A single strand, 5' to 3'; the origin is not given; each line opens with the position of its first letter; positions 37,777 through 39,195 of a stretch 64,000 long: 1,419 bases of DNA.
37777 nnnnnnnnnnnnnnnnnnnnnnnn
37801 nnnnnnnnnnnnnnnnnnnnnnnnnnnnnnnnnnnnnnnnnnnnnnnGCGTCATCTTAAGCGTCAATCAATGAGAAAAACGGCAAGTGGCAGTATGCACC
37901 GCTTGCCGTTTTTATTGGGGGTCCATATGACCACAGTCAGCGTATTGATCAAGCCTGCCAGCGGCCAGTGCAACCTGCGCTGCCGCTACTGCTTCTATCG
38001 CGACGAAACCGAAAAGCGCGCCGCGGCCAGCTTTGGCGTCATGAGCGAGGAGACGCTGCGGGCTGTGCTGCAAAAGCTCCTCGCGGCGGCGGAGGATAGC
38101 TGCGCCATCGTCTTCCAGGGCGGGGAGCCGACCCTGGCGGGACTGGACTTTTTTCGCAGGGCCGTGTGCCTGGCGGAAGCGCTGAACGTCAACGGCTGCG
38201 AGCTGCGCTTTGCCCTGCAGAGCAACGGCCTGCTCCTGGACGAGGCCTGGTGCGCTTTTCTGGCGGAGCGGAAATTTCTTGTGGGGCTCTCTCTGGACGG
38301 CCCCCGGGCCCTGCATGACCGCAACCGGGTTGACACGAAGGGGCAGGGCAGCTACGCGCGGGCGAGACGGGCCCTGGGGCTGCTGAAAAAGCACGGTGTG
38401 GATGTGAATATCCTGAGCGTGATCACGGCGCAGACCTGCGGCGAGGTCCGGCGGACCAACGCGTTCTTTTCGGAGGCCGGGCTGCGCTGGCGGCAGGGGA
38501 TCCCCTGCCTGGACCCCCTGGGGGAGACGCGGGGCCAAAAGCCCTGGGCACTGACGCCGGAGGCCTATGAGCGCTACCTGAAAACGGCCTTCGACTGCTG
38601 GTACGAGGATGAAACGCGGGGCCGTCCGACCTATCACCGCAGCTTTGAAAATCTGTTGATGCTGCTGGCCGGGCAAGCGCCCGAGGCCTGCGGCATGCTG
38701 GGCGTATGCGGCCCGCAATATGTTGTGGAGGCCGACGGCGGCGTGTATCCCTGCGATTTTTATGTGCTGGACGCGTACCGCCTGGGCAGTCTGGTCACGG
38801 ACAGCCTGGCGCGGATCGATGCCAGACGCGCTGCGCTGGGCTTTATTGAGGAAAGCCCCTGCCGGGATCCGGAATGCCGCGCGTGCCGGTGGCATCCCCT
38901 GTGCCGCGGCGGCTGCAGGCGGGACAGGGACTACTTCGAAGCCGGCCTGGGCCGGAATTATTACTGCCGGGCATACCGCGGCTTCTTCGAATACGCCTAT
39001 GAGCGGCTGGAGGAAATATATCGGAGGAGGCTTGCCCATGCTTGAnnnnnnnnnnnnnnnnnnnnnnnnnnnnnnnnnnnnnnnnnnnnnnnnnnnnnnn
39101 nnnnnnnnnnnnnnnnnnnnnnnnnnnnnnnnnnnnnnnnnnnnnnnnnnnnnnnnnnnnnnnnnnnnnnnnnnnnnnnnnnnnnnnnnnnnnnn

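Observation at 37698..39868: SCIFF precursor paired with an anSME-type radical SAM enzyme and a TSUP permease instead of ScfB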

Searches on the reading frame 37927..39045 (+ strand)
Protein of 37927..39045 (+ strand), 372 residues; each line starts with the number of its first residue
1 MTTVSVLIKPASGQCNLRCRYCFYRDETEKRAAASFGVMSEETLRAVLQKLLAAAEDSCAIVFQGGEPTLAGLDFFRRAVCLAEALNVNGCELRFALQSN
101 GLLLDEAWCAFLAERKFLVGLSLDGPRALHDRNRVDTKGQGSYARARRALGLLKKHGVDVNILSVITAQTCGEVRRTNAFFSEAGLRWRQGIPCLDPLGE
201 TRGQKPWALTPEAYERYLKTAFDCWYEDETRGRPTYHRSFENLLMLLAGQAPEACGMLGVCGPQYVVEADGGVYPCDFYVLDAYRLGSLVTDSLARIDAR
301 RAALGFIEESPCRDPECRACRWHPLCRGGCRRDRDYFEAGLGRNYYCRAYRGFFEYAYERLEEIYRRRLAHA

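Call 3: search_protein_families(library=ncbifam, proteins=[window:37927-39045:+], max_evalue=0.01)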
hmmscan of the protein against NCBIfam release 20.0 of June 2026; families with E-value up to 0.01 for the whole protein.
window:37927-39045:+ (372 aa): 68 families (the best 25 are shown)
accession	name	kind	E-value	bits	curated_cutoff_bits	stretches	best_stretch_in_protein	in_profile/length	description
NF010321.0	PRK13758.1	equivalog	5.6e-116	387.7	441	1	1-364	1-365/370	anaerobic sulfatase-maturase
TIGR03942.1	sulfatase_rSAM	equivalog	5.1e-101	338.3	349.45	1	6-364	2-360/363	anaerobic sulfatase maturase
NF041298.1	rSAM_mat_DynA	equivalog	9e-57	192.7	450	1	7-363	4-355/356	dynobactin maturation radical SAM/SPASM protein DynA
NF010308.0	PRK13745.1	equivalog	2.9e-53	181.3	484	1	4-357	13-381/412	anaerobic sulfatase-maturation protein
NF041300.1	rSAM_mat_DarW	exception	2.6e-38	131.9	650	1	6-335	42-371/415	radical SAM/SPASM peptide maturase DarW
TIGR04083.1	rSAM_pep_methan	hypoth_equivalog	9e-38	130.1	300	1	6-363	2-345/376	TIGR04083 family peptide-modifying radical SAM enzyme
NF041707.1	rSAM_YhhB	equivalog_domain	1.4e-37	129.5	445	1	5-363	3-367/369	cyclophane-forming radical SAM/SPASM peptide maturase YhhB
NF041718.1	rSAM_phane_AMC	equivalog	4.1e-37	128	425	1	4-348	6-347/362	cyclophane-forming radical SAM peptide maturase AmcB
TIGR04269.1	SAM_SPASM_FxsB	subfamily_domain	3.6e-35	121.7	370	1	7-337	5-340/363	FxsB family cyclophane-forming radical SAM/SPASM peptide maturase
NF047865.1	rSAM_PapB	equivalog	1.3e-32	113.3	340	1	12-332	10-318/330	PapB family radical SAM/SPASM ranthipeptide maturase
TIGR04261.1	rSAM_GlyRichRpt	subfamily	2.8e-32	112.2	310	1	13-248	5-237/363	cyclophane-forming radical SAM/SPASM peptide maturase GrrM/OscB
NF038005.1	rSAM_mat_DarE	equivalog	5.1e-31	107.9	650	1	6-334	75-404/432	darobactin maturation radical SAM/SPASM protein DarE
TIGR03978.1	rSAM_paired_1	equivalog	1e-28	100.4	370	1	12-362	90-452/466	His-Xaa-Ser system radical SAM maturase HxsB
TIGR03906.1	quino_hemo_SAM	equivalog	8.8e-28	97.2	453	1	5-156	94-245/467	quinohemoprotein amine dehydrogenase maturation protein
TIGR04163.1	rSAM_cobopep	equivalog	2.2e-26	92.6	375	1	5-359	65-417/428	peptide-modifying radical SAM enzyme CbpB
TIGR03974.1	rSAM_six_Cys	equivalog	1.5e-22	80.1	425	2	8-145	100-236/451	thioether cross-link-forming SCIFF peptide maturase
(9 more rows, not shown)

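Call 4: search_protein_families(library=pfam, proteins=[window:37927-39045:+], max_evalue=0.01)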
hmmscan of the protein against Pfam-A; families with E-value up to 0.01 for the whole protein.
window:37927-39045:+ (372 aa): 2 families
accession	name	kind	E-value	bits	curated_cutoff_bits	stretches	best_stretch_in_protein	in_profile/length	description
PF04055.27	Radical_SAM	-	1.6e-16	61.4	29.5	1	13-165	5-147/166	Radical SAM superfamily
PF13186.11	SPASM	-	4.6e-07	30.5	21.5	1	264-320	7-66/67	Iron-sulfur cluster-binding domain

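Call 10: find_related_loci(query=window:37927-39045:+, collection=genome_contigs, flank=10000)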
Query window:37927-39045:+ (372 aa) in genome_contigs; peptide patterns used: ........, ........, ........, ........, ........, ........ (x = any residue, [..] = any of these).
125 stretches matched a pattern; 54 encode a relative of the query (tblastn E <= 1e-3); 54 distinct loci.
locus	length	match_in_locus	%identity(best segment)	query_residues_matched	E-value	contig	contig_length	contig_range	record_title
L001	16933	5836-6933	58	1-366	4e-149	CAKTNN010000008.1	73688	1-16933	MAG: uncultured Oscillospiraceae bacterium isolate REFINED_METABAT215_TOP10_CONTIGS_1500_ASSEMBLY_K77_MERGED__Hadza_PheC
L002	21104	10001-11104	54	1-367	6e-139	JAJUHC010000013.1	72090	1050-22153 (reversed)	MAG: Clostridiales bacterium isolate bin54 k141_250046_length_72090_cov_74.5591, whole genome shotgun sequence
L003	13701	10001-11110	51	1-368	8e-124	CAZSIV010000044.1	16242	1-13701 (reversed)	MAG TPA_asm: uncultured Oscillospiraceae bacterium isolate SRP287540_co1_231 genome assembly, contig: NODE_3758_length_1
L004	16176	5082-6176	54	1-364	7e-120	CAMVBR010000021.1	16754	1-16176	MAG TPA_asm: uncultured Clostridia bacterium isolate SRR8387715_bin.68_metaWRAP_v1.3_MAG genome assembly, contig: ERZ142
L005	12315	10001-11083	52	1-361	4e-119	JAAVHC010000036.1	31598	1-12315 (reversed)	MAG: Oscillibacter sp. isolate Mgla_MAG_ref_444 c_000000124309, whole genome shotgun sequence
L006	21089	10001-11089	47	1-362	1e-113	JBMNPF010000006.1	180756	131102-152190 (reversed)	MAG: Oscillospiraceae bacterium isolate SBF912SR2HQ0005 scaffold_239_c1, whole genome shotgun sequence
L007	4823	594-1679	49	1-362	5e-114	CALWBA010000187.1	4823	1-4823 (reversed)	MAG: uncultured Lachnospiraceae bacterium isolate E02__bin188 genome assembly, contig: E02__k127_421366, whole genome sh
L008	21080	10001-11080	51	6-364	2e-111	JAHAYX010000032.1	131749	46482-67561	MAG: Clostridiaceae bacterium isolate MB2.102 k127_332341, whole genome shotgun sequence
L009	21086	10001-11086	49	1-362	3e-111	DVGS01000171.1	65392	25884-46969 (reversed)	MAG TPA_asm: Candidatus Egerieimonas faecigallinarum isolate CHK180-10209 CHK180__C176500_L65392_ERR3414575, whole genom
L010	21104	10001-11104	46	1-366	4e-110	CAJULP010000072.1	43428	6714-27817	MAG TPA_asm: uncultured Lachnospiraceae bacterium isolate MGBC161056 genome assembly, contig: MGBC161056.72, whole genom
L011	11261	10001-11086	46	1-361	9e-110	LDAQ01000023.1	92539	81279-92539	Faecalicatena fissicatena strain KCTC 15010 contig_23, whole genome shotgun sequence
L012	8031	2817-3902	48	1-361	8e-110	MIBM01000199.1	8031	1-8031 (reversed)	MAG: Spirochaetes bacterium RIFOXYC1_FULL_54_7 rifoxyc1_full_scaffold_3482, whole genome shotgun sequence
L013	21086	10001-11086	48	1-362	5e-109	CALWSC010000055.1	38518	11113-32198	MAG: uncultured Lachnospiraceae bacterium isolate E0_LS__bin9 genome assembly, contig: E0_LS__k127_494075, whole genome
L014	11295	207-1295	45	1-362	6e-109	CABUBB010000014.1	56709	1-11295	MAG TPA_asm: uncultured Clostridiales bacterium isolate MGYG-HGUT-03838 genome assembly, contig: GUT_GENOME245503_14, wh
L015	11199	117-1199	49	1-367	2e-107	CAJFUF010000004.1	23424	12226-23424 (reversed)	Candidatus Schneewindia gallinarum isolate Coassembly_mag_388 genome assembly, contig: MAGpy_11413_min2k_bin_388_fak87_4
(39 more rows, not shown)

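Call 12: find_encoding_contigs(protein=window:37927-39045:+, flank=10000, max_places=10)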
Protein window:37927-39045:+ (372 aa): no gene with exactly this product is on record in the collection.

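Call 16: find_homologous_proteins(query=window:37927-39045:+, max_evalue=1e-40)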
Query window:37927-39045:+ (372 aa): 7005 proteins with E <= 1e-40 among 8000 candidates; the best 120 are listed.
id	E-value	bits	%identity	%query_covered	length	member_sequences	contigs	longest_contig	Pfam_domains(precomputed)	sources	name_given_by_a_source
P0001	2.4e-255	865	100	100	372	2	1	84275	PF13186.12,PF04055.28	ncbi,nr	ncbi:MAG: SPASM domain-containing protein [Oscillospiraceae bacterium]|nr:SPASM domain-containing pr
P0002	3.2e-194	663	76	100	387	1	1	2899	PF13186.12,PF04055.28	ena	-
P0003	4.7e-164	564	63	99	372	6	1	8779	PF13186.12,PF04055.28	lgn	-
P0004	4.3e-163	561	60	99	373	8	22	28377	PF13186.12,PF04055.28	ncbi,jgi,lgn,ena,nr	nr:anaerobic sulfatase maturase [Ruthenibacterium lactatiformans]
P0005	9.9e-163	560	62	99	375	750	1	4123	PF13186.12,PF04055.28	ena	-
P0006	2.7e-162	558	60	99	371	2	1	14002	PF13186.12,PF04055.28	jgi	-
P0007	1.6e-160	553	64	99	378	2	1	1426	PF13186.12,PF04055.28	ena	-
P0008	1.7e-160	552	64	98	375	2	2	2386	PF13186.12,PF04055.28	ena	-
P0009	3.2e-160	551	63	98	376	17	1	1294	PF13186.12,PF04055.28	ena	-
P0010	7.7e-160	550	63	99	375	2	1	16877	PF13186.12,PF04055.28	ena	-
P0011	1.9e-159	549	62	99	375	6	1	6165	PF13186.12,PF04055.28,PF13353.12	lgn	-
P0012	3.0e-159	548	63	99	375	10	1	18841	PF13186.12,PF04055.28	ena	-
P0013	3.2e-159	548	60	99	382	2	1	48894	PF13186.12,PF04055.28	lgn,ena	-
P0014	3.9e-159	548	63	98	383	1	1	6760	PF13186.12,PF04055.28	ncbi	-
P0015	4.4e-159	548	63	99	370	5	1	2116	PF13186.12,PF04055.28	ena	-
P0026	1.6e-156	539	65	99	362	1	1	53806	PF13186.12,PF04055.28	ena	-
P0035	1.2e-154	533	60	100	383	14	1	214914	PF13186.12,PF04055.28,PF13353.12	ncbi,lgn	-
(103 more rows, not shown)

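Call 17: find_encoding_contigs(protein=P0002, flank=10000, max_places=4)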
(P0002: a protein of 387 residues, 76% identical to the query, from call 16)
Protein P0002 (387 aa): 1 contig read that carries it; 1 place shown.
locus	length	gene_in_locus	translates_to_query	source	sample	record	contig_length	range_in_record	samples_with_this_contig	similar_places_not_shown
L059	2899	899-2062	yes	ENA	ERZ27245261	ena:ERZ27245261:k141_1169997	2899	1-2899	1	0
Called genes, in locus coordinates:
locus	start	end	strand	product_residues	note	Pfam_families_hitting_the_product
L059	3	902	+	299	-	?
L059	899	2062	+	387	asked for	PF04055:Radical_SAM, PF13186:SPASM (weak)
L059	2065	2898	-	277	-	?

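Call 18: find_encoding_contigs(protein=P0026, flank=10000, max_places=3)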
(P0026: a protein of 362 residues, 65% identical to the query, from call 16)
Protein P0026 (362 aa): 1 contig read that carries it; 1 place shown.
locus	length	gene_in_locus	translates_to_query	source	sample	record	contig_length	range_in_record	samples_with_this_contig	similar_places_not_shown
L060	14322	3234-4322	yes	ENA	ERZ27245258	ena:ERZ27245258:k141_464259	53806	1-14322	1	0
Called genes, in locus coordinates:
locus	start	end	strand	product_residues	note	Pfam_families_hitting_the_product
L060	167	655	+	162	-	-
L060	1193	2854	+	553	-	PF01055:Glyco_hydro_31_2nd, PF21365:Glyco_hydro_31_3rd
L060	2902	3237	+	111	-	-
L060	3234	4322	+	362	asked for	PF04055:Radical_SAM, PF13186:SPASM (weak)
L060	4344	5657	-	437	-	PF00884:Sulfatase, PF01663:Phosphodiest, PF16347:SGSH_C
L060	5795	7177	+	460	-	PF00884:Sulfatase, PF01663:Phosphodiest (faint), PF14707:Sulfatase_C (faint)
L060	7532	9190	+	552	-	PF20610:TED_2, PF26764:TEDa_beta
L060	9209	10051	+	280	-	PF00376:MerR, PF13411:MerR_1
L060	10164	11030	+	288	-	PF00376:MerR, PF13411:MerR_1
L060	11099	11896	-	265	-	PF00756:Esterase (faint), PF10503:Esterase_PHB (faint), PF20434:BD-FAE (faint), PF00561:Abhydrolase_1 (faint), PF12146:Hydrolase_4 (faint), PF02230:Abhydrolase_2 (weak), PF01738:DLH, PF00326:Peptidase_S9 (faint)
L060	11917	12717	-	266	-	PF02585:PIG-L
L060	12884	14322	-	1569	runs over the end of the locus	PF01074:Glyco_hydro_38N, PF07748:Glyco_hydro_38C (faint), PF09261:Alpha-mann_mid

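Call 19: find_encoding_contigs(protein=P0004, flank=10000, max_places=3)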
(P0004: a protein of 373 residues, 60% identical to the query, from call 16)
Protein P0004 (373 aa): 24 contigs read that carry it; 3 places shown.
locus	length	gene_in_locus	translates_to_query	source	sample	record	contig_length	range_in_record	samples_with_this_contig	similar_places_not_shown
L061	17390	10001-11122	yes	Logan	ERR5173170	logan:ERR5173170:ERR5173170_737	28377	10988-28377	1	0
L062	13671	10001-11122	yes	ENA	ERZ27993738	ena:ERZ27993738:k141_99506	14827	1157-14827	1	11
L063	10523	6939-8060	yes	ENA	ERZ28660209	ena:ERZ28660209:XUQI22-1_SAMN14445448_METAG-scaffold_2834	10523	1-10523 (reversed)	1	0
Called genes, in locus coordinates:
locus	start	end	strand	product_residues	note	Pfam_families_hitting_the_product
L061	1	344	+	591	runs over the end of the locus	PF01551:Peptidase_M23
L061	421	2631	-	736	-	PF12833:HTH_18, PF00165:HTH_AraC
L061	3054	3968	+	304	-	PF00528:BPD_transp_1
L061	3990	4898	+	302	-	PF00528:BPD_transp_1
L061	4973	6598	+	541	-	PF01547:SBP_bac_1, PF13416:SBP_bac_8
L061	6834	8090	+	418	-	PF01408:GFO_IDH_MocA, PF02894:GFO_IDH_MocA_C, PF22725:GFO_IDH_MocA_C3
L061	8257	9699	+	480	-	PF00884:Sulfatase, PF01663:Phosphodiest, PF02995:DUF229 (weak), PF16347:SGSH_C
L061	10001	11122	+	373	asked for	PF04055:Radical_SAM, PF13186:SPASM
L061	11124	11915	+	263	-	PF01925:TauE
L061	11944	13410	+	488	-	PF00884:Sulfatase, PF01663:Phosphodiest (faint)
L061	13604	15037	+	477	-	PF00884:Sulfatase, PF01663:Phosphodiest, PF16347:SGSH_C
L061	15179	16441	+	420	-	PF01408:GFO_IDH_MocA, PF02894:GFO_IDH_MocA_C, PF22725:GFO_IDH_MocA_C3 (weak)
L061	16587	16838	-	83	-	-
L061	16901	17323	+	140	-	PF08281:Sigma70_r4_2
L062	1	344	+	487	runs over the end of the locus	PF01551:Peptidase_M23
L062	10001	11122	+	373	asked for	PF04055:Radical_SAM, PF13186:SPASM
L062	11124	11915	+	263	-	PF01925:TauE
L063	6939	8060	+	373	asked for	PF04055:Radical_SAM, PF13186:SPASM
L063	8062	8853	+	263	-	PF01925:TauE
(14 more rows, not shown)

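Call 28: search_protein_families(library=pfam, proteins=[L059:3-902:+, L059:2065-2898:-, L060:2902-3237:+], max_evalue=0.01)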
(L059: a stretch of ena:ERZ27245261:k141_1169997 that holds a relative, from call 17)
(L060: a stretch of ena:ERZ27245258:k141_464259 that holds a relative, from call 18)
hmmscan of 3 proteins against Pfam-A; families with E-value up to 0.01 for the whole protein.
L059:3-902:+ (299 aa): 3 families
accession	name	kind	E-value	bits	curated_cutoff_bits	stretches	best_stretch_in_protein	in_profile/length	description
PF00754.31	F5_F8_type_C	-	6.9e-20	71.9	28.2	1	122-241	3-125/127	F5/8 type C domain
PF22633.2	F5_F8_type_C_2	-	2.5e-17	63.7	27.8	1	135-227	2-91/91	NedA-like, galactose-binding domain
PF14323.11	GxGYxYP_C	-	9.5e-05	22.7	27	1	46-107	182-241/242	GxGYxYP putative glycoside hydrolase C-terminal domain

L059:2065-2898:- (277 aa): 3 families
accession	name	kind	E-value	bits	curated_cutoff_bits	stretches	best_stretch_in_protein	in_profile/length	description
PF00884.28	Sulfatase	-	3.3e-26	92.8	25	1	4-163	150-301/301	Sulfatase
PF16347.10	SGSH_C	-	1.1e-10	42.3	29.3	1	119-260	8-150/154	N-sulphoglucosamine sulphohydrolase, C-terminal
PF01663.27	Phosphodiest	-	0.0011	19.1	23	1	10-108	148-220/342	Type I phosphodiesterase / nucleotide pyrophosphatase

L060:2902-3237:+ (111 aa): 0 families

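Call 40: search_solved_structures(query=window:37927-39045:+, max_evalue=0.00001, show_alignments=2)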
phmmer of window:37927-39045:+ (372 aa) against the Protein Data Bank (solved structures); distinct sequences matched with E-value up to 0.00001: 4.
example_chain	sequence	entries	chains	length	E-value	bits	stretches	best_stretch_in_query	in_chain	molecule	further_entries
4k37_A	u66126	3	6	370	2e-104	352.9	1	3-363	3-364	Anaerobic sulfatase-maturating enzyme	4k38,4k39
4k36_A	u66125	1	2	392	2.3e-104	352.8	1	3-364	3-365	Anaerobic sulfatase-maturating enzyme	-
9gm3_A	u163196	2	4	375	7.9e-28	100.8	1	7-361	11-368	ChlB radical SAM domain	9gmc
5wgg_A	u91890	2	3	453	1.8e-14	56.9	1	5-340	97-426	Radical SAM domain protein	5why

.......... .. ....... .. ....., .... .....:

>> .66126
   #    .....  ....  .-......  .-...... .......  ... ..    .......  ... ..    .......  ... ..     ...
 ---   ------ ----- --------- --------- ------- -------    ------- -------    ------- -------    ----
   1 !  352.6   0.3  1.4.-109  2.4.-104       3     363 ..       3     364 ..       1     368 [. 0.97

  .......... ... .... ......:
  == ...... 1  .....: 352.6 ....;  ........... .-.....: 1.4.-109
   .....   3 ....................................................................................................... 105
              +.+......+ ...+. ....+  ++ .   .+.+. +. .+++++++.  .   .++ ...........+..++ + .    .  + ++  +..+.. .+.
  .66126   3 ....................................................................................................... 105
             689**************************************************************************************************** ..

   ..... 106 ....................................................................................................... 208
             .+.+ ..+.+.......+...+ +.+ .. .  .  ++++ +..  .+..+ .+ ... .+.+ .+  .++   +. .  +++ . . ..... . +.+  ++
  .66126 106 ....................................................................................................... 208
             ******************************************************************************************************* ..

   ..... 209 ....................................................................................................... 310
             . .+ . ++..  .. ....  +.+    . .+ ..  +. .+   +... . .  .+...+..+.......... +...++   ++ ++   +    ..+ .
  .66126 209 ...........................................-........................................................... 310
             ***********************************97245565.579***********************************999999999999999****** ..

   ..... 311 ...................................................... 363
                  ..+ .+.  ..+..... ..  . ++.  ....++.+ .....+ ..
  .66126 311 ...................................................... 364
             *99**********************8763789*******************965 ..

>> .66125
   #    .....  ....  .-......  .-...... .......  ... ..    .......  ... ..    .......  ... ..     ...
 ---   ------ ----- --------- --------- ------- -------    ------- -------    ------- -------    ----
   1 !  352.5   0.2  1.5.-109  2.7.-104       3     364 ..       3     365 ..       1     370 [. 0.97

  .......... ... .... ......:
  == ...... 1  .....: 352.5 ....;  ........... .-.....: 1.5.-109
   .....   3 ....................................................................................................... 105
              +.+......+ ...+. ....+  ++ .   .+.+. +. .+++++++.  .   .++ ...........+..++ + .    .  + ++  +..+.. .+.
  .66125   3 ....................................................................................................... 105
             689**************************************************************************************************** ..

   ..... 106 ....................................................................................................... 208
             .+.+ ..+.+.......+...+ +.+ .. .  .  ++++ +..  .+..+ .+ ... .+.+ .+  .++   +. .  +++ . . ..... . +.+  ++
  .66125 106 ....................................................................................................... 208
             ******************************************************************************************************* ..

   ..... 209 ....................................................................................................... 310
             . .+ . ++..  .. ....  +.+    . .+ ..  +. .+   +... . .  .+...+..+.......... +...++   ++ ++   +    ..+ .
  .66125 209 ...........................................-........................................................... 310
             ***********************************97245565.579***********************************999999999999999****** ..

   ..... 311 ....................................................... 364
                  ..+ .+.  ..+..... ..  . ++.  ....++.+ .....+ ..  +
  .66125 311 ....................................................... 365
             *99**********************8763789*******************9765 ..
